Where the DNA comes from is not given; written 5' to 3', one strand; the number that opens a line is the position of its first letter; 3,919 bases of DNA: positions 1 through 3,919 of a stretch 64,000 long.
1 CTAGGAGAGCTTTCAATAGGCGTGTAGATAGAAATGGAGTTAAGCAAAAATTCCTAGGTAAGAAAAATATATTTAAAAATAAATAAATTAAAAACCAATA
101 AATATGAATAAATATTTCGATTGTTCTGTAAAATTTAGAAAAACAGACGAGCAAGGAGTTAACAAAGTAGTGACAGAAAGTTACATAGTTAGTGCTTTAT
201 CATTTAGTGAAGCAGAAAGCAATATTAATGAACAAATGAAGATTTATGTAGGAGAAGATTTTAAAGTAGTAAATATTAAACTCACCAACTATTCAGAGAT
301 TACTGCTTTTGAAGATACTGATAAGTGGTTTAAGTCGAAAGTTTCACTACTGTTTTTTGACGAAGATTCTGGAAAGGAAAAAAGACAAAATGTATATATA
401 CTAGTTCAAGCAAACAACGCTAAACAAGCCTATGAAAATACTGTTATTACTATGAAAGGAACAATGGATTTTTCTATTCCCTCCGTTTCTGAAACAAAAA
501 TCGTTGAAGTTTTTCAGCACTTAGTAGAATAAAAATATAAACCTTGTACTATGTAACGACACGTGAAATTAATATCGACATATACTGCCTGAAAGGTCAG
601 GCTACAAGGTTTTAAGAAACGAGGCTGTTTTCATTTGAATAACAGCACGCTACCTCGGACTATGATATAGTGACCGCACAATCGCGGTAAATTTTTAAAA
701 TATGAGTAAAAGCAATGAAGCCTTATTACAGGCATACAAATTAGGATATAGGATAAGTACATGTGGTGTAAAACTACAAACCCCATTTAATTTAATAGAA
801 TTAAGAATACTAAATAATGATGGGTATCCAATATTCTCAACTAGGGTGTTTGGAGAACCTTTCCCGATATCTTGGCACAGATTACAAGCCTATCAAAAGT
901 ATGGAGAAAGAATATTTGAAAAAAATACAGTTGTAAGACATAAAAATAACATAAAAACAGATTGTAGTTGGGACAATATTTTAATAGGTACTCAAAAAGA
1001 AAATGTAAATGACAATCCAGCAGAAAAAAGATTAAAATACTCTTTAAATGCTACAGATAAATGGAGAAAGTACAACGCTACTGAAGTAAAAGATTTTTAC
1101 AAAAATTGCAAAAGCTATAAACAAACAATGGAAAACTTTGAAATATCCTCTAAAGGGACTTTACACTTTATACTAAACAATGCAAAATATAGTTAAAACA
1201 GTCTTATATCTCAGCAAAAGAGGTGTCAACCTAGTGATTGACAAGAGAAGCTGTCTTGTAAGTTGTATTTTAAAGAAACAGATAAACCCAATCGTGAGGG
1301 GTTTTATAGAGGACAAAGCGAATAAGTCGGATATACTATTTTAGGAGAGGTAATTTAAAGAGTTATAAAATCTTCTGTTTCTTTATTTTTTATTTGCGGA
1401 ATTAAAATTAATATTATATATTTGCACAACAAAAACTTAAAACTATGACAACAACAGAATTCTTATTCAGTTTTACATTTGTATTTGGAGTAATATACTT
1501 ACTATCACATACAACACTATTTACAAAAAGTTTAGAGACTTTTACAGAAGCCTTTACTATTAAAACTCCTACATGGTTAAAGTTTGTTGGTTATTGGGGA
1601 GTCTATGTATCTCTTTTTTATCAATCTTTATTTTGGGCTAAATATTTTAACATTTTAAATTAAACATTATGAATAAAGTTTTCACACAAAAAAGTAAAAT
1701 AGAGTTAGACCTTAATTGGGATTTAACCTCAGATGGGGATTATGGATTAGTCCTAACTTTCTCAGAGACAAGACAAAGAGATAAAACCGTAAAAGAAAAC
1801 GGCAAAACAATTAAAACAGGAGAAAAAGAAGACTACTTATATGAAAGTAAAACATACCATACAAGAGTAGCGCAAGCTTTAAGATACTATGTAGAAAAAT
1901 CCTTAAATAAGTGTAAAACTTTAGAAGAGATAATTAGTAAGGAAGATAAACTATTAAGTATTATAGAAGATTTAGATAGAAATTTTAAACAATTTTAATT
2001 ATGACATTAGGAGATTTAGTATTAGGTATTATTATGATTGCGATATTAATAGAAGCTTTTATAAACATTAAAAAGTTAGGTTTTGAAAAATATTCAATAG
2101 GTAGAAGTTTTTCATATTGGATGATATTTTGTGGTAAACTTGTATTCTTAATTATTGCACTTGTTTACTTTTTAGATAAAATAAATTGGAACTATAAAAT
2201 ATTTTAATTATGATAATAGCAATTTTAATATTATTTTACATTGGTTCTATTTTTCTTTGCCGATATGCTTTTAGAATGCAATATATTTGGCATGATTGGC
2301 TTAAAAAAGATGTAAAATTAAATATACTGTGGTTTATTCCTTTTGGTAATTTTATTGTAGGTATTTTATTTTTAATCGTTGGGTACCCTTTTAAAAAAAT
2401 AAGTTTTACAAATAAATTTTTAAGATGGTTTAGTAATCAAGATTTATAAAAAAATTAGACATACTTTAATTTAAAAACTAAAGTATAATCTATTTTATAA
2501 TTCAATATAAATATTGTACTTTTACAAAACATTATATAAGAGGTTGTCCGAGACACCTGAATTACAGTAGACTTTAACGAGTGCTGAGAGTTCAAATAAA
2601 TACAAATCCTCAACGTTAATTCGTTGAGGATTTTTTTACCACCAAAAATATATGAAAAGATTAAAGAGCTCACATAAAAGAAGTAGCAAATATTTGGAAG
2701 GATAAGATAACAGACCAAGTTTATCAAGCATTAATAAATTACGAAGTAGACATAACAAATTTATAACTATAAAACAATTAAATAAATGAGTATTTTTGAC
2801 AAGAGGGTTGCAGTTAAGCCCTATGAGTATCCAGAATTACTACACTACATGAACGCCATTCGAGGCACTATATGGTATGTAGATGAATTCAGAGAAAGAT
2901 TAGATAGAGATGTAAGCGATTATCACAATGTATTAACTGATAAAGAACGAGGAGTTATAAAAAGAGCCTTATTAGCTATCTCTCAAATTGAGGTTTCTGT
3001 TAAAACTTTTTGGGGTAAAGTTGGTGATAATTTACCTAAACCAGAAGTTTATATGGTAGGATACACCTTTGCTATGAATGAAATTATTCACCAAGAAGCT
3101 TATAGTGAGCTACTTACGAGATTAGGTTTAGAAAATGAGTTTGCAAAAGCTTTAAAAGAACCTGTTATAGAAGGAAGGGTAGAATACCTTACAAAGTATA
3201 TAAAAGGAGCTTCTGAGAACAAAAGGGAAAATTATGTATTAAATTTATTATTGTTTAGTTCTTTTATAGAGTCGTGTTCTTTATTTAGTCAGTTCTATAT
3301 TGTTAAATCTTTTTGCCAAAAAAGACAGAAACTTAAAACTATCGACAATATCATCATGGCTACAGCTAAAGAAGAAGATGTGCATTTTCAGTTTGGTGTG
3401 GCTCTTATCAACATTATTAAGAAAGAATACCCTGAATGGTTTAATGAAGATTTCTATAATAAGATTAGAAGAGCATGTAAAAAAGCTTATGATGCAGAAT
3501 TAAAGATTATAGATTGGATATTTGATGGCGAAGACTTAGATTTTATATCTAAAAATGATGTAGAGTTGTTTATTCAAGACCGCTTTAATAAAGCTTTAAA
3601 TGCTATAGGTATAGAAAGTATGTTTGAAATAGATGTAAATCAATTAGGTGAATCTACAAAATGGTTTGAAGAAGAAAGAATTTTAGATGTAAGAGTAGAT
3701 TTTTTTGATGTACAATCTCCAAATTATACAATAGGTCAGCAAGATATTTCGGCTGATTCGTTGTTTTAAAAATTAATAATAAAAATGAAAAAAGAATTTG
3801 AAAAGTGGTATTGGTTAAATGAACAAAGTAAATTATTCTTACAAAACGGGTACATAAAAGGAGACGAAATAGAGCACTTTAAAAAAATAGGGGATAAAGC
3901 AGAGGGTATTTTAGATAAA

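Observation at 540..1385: HNH endonuclease sandwiched between two structured RNA domains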

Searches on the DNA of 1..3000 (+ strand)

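Call 3: search_rna_families(source=window, start=1, end=3000, threshold=evalue, max_evalue=10, show_alignments=3)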
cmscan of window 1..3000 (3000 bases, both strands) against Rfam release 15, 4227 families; matches with E-value up to 10: 3.
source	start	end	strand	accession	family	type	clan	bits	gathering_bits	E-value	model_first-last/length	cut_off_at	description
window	1471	1547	-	RF01694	Bacteroides-1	Gene; sRNA;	-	25.7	43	0.16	1-82/82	no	Bacteroides-1 RNA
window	2316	2356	+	RF03378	mir-7398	Gene; miRNA;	-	17.1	44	8.4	12-48/60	no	mir-7398 microRNA precursor family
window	10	53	-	RF01748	nuoG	Cis-reg;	-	16.6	33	3.4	1-43/43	no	nuoG RNA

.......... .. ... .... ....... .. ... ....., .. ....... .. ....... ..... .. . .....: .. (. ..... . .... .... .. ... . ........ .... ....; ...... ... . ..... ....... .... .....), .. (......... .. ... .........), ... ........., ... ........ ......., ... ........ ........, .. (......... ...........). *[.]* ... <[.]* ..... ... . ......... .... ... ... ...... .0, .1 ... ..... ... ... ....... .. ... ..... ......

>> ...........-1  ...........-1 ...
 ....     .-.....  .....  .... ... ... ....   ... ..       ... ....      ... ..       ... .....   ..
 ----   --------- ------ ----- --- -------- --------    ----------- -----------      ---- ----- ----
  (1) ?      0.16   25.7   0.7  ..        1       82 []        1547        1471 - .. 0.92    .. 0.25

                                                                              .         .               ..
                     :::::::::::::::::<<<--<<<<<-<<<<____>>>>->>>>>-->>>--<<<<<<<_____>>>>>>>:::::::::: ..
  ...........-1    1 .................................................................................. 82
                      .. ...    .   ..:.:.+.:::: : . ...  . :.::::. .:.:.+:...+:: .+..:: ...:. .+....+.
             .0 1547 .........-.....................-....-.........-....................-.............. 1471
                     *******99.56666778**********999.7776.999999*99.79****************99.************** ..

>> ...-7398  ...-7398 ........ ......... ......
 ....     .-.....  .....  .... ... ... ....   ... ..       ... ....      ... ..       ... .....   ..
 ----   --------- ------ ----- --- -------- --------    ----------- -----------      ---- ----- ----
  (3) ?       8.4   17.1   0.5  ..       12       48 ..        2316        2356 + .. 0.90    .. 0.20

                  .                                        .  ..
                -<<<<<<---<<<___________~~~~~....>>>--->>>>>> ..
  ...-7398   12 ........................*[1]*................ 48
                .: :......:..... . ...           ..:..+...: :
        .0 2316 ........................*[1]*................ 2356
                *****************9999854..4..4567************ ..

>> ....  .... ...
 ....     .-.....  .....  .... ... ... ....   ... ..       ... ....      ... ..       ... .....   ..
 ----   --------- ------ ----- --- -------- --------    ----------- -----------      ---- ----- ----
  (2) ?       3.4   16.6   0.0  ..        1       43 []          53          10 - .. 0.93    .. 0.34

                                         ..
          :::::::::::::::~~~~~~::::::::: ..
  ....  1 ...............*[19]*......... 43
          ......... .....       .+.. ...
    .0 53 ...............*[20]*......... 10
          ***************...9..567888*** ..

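Call 10: search_dna_similar(query=window:1-3000:+, collection=phages, mode=distant, max_rows=30)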
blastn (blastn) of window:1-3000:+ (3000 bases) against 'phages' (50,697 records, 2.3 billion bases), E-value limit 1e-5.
No match.

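Call 19: search_rna_families(source=L047, start=3900, end=5700, threshold=evalue, max_evalue=10, show_alignments=4)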
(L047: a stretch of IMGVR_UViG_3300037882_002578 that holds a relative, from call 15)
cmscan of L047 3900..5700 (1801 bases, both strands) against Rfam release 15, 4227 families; matches with E-value up to 10: 5.
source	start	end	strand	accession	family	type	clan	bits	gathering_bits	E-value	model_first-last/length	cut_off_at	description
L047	4928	5050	+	RF01852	tRNA-Sec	Gene; tRNA;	CL00001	19.9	47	0.8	1-91/91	no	Selenocysteine transfer RNA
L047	4419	4524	+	RF02269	HPnc0580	Gene; sRNA;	-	19.5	37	3.7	1-105/105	no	Heliobacter pylori small RNA HPnc0580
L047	5074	5167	-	RF04352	Plastid-psbA-4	Cis-reg;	CL00153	18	56.8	9.3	1-61/61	no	Plastid-psbA-4 3UTR RNA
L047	4361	4436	+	RF01506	Afu_294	Gene; snRNA; snoRNA; CD-box;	-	15.3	43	6.6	1-83/83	no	A. fumigatus snoRNA Afu_294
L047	5191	5264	+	RF01196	snoZ30a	Gene; snRNA; snoRNA; CD-box;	-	14.2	80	9.4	1-92/92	no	Small nucleolar RNA Z30a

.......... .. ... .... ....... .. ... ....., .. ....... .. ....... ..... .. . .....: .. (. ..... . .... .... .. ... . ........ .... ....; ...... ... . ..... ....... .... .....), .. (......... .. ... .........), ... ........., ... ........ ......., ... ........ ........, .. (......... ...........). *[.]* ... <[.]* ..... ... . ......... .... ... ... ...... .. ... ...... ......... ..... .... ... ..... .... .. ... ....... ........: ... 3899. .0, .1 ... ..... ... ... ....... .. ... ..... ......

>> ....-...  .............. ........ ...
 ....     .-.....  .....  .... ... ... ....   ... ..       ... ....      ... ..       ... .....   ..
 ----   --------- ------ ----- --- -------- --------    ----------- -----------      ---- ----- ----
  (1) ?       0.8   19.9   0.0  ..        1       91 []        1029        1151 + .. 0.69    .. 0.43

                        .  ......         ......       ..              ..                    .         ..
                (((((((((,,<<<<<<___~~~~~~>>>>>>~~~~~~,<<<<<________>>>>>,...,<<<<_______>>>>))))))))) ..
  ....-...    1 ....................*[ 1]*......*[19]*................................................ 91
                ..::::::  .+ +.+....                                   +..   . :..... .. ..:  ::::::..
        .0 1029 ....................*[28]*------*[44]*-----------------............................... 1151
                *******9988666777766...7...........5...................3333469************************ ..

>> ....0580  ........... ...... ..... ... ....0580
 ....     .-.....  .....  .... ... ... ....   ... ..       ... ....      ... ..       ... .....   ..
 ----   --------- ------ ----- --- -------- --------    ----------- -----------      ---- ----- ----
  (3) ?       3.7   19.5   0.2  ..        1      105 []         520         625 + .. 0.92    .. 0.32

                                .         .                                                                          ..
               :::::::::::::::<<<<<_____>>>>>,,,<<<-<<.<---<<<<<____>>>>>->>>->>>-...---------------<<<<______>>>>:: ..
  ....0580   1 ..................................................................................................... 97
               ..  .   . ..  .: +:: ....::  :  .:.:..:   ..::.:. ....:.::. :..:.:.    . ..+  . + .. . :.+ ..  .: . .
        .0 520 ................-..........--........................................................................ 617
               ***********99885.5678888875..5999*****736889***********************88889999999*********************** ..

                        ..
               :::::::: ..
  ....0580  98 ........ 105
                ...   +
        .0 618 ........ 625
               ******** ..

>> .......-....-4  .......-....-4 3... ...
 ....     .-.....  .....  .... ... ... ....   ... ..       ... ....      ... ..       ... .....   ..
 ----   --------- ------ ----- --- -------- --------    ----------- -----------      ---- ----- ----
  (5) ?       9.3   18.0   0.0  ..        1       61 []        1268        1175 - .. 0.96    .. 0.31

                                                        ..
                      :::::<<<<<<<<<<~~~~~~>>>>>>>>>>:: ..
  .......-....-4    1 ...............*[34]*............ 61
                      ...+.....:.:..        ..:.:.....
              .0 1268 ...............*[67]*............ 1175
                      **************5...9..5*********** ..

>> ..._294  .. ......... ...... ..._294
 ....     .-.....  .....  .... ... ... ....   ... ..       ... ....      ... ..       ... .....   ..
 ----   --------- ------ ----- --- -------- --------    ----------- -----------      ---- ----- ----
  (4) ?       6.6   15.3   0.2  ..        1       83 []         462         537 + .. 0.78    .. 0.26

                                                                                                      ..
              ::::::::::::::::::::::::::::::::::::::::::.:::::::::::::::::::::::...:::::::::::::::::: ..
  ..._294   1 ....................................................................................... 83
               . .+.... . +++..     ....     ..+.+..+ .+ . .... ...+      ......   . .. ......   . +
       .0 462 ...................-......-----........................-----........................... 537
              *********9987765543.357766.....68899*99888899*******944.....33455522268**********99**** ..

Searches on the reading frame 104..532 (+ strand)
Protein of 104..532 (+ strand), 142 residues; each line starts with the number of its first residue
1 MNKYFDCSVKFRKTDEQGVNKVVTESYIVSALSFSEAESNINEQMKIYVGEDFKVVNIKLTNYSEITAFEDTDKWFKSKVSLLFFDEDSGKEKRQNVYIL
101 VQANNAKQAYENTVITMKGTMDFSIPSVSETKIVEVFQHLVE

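Call 4: search_protein_families(library=pfam, proteins=[window:104-532:+], max_evalue=1)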
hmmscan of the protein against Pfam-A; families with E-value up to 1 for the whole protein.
window:104-532:+ (142 aa): 1 family
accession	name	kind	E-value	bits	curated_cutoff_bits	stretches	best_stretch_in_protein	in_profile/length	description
PF14902.11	DUF4494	-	5.9e-40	136.8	27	1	4-139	1-139/139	Domain of unknown function (DUF4494)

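Call 15: find_related_loci(query=window:104-532:+, collection=viral_contigs, flank=4000)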
Query window:104-532:+ (142 aa) in viral_contigs; peptide patterns used: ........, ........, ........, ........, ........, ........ (x = any residue, [..] = any of these).
5 stretches matched a pattern; 1 encode a relative of the query (tblastn E <= 1e-3); 1 distinct loci.
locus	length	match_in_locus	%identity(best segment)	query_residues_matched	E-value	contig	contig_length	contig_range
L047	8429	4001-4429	80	1-142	6e-78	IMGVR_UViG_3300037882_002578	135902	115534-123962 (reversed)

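Call 43: search_dna_similar(query=window:104-529:+, collection=phages, mode=protein, max_rows=25)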
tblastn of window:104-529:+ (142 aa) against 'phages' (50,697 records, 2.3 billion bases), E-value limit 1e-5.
Records with a match: 19; places in all: 19; records where one place covers at least 80% of the query: 19.
Best place of each record, by identity: <60% 19.
By first word of the organism name: Porphyromonas 6; Bacteriophage 5; Bacteroides 4; Parabacteroides 2; phage 1; Dulem 1.
By host as written in the record: - 6; Parabacteroides faecis DA672 2; Porphyromonas gingivalis ATCC 49417 2; Bacteroides salyersiae BG8 1; Bacteroides koreensis HM3 1; Eulemur fulvus collaris 1; Bacteroides fragilis BL19 1; Bacteroides uniformis MB20-41 1; and 4 more.
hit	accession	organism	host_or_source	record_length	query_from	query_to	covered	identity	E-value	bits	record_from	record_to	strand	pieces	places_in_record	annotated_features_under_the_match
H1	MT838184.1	Bacteriophage sp.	human fecal samples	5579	1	142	100%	43.4%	1e-31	123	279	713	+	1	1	record has no annotation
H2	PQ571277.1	Bacteroides phage BS-TP4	Bacteroides salyersiae BG8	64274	1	142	100%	42.1%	1e-29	117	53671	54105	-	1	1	DUF4494 domain-containing protein | DNA binding protein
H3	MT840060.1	Bacteriophage sp.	human fecal samples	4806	1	139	98%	43.0%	5e-30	119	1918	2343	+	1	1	record has no annotation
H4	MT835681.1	Bacteriophage sp.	human fecal samples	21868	1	141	99%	41.7%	2e-28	114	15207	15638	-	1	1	record has no annotation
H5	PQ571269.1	Bacteroides phage BKO1-TP3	Bacteroides koreensis HM3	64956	1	142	100%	40.7%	3e-29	116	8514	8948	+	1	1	DUF4494 domain-containing protein | DNA binding protein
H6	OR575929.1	phage csAssE-Sib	human gut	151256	1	139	98%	40.8%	2e-19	89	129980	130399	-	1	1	DUF4494 domain-contain protein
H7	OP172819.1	Parabacteroides phage PF672P1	Parabacteroides faecis DA672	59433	1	137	96%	40.7%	5e-20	90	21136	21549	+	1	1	hypothetical protein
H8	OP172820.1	Parabacteroides phage PF672P2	Parabacteroides faecis DA672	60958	1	137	96%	39.9%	1e-19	89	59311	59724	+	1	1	hypothetical protein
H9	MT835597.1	Bacteriophage sp.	human fecal samples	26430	2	139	97%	37.6%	8e-23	98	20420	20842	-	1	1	record has no annotation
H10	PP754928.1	Porphyromonas phage phage005b_ATCC49417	Porphyromonas gingivalis ATCC 49417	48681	7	137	92%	37.5%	2e-17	82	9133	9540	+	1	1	hypothetical protein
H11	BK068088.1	Porphyromonas phage phage005a_ATCC49417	Porphyromonas gingivalis ATCC 49417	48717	7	137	92%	37.5%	2e-17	82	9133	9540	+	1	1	hypothetical protein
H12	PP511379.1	Dulem virus 40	Eulemur fulvus collaris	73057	4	139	96%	35.8%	4e-17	82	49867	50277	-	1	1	hypothetical protein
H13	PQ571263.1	Bacteroides phage BF1-TP2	Bacteroides fragilis BL19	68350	1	137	96%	33.3%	2e-17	83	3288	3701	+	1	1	metallo-endopeptidase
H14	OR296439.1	Bacteroides phage C3_41T2LP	Bacteroides uniformis MB20-41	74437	3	136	94%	31.4%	1e-12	69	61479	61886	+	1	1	hypothetical protein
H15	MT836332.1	Bacteriophage sp.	human fecal samples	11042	5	138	94%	29.0%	1e-5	49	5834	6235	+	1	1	record has no annotation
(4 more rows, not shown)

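Call 87: search_protein_families(library=phrogs, proteins=[window:104-529:+], max_evalue=0.001)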
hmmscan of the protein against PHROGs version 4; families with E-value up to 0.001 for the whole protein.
window:104-529:+ (142 aa): 1 family
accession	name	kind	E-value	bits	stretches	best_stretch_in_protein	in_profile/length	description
phrog_19572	-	unknown function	3e-39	135.4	1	1-139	1-142/153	-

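Call 107: search_protein_families(library=pfam, proteins=[L047:3256-3927:+], max_evalue=0.01)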
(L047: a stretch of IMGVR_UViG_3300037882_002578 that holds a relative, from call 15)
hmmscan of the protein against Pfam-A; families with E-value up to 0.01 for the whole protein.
L047:3256-3927:+ (224 aa): 0 families

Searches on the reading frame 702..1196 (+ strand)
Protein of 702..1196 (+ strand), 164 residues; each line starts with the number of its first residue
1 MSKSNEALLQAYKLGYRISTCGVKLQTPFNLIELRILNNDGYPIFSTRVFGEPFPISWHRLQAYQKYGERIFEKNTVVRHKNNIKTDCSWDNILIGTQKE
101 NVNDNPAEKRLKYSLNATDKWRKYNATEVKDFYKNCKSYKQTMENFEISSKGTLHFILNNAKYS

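Call 4: search_protein_families(library=pfam, proteins=[window:702-1196:+], max_evalue=1)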
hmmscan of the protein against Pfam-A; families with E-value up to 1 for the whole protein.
window:702-1196:+ (164 aa): 2 families
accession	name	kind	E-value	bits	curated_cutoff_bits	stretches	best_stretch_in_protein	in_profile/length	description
PF13392.12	HNH_3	-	2.8e-08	33.7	24.8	1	59-102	4-45/46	HNH endonuclease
PF03400.19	DDE_Tnp_IS1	-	0.024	15.4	24.1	0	11-77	36-95/131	IS1 transposase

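Call 14: find_related_loci(query=window:702-1196:+, collection=viral_contigs, flank=3000)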
Query window:702-1196:+ (164 aa) in viral_contigs; peptide patterns used: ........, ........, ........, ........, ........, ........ (x = any residue, [..] = any of these).
52 stretches matched a pattern; 44 encode a relative of the query (tblastn E <= 1e-3); 44 distinct loci.
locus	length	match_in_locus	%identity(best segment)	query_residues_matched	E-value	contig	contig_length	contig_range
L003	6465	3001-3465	49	1-156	2e-46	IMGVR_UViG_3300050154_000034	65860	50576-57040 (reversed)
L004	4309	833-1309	48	1-162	2e-37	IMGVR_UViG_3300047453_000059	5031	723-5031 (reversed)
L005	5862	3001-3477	48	1-162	7e-38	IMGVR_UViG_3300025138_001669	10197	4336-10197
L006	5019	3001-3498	43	1-161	1e-36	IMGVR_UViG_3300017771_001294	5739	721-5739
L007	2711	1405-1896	43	1-159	4e-36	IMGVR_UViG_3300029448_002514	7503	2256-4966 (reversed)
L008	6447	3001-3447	46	11-160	3e-35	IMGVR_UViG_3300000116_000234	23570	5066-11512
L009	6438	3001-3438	45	11-158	9e-35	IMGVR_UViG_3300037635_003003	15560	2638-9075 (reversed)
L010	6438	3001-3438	45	11-158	9e-35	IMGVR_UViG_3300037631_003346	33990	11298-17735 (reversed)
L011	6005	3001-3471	45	5-164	9e-35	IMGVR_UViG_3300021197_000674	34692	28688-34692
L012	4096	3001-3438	45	11-158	9e-35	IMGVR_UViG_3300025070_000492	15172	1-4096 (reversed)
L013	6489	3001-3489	43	1-160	1e-34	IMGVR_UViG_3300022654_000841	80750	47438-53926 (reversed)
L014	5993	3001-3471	44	5-164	8e-34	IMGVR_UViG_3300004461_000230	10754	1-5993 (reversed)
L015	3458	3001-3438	44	11-158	3e-33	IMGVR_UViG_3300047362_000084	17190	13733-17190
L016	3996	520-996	43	1-162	4e-33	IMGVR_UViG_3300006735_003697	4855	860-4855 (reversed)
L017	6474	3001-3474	41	5-163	1e-32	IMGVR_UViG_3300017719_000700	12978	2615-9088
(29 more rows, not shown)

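Call 87: search_protein_families(library=phrogs, proteins=[window:702-1193:+], max_evalue=0.001)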
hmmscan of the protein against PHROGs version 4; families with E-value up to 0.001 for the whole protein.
window:702-1193:+ (164 aa): 4 families
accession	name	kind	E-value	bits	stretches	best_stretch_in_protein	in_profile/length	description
phrog_59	-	DNA, RNA and nucleotide metabolism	1.6e-09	38.6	1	27-123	168-246/423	HNH endonuclease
phrog_959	-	DNA, RNA and nucleotide metabolism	2.6e-08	34.7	1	15-132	17-130/138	HNH endonuclease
phrog_1492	-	DNA, RNA and nucleotide metabolism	0.00019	21.7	1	40-108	96-162/414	HNH endonuclease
phrog_7545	-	DNA, RNA and nucleotide metabolism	0.00029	22.1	1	38-101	64-129/160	HNH endonuclease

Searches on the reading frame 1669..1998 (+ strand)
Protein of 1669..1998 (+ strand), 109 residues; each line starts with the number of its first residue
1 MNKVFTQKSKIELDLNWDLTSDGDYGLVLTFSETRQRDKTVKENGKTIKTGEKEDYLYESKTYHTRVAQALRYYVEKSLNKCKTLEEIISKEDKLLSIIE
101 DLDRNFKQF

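Call 4: search_protein_families(library=pfam, proteins=[window:1669-1998:+], max_evalue=1)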
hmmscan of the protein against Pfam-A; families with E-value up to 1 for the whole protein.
window:1669-1998:+ (109 aa): 0 families

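Call 44: search_dna_similar(query=window:1669-1995:+, collection=phages, mode=protein, max_rows=25, max_evalue=0.001)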
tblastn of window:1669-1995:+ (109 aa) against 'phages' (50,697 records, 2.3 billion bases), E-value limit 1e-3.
No match.

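Call 87: search_protein_families(library=phrogs, proteins=[window:1669-1995:+], max_evalue=0.001)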
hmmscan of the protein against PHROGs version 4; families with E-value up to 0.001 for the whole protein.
window:1669-1995:+ (109 aa): 0 families

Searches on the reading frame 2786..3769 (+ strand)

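Call 4: search_protein_families(library=pfam, proteins=[window:2786-3769:+], max_evalue=1)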
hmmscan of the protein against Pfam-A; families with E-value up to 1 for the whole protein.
window:2786-3769:+ (327 aa): 3 families
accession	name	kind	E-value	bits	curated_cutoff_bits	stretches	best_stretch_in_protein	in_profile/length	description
PF00268.27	Ribonuc_red_sm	-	2.4e-50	171.9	33.6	1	8-283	2-277/281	Ribonucleotide reductase, small chain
PF19047.5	HOOK_N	-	0.026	14.8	23.5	1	183-235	7-59/146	HOOK domain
PF02915.23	Rubrerythrin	-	0.14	13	22.8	0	95-150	38-100/137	Rubrerythrin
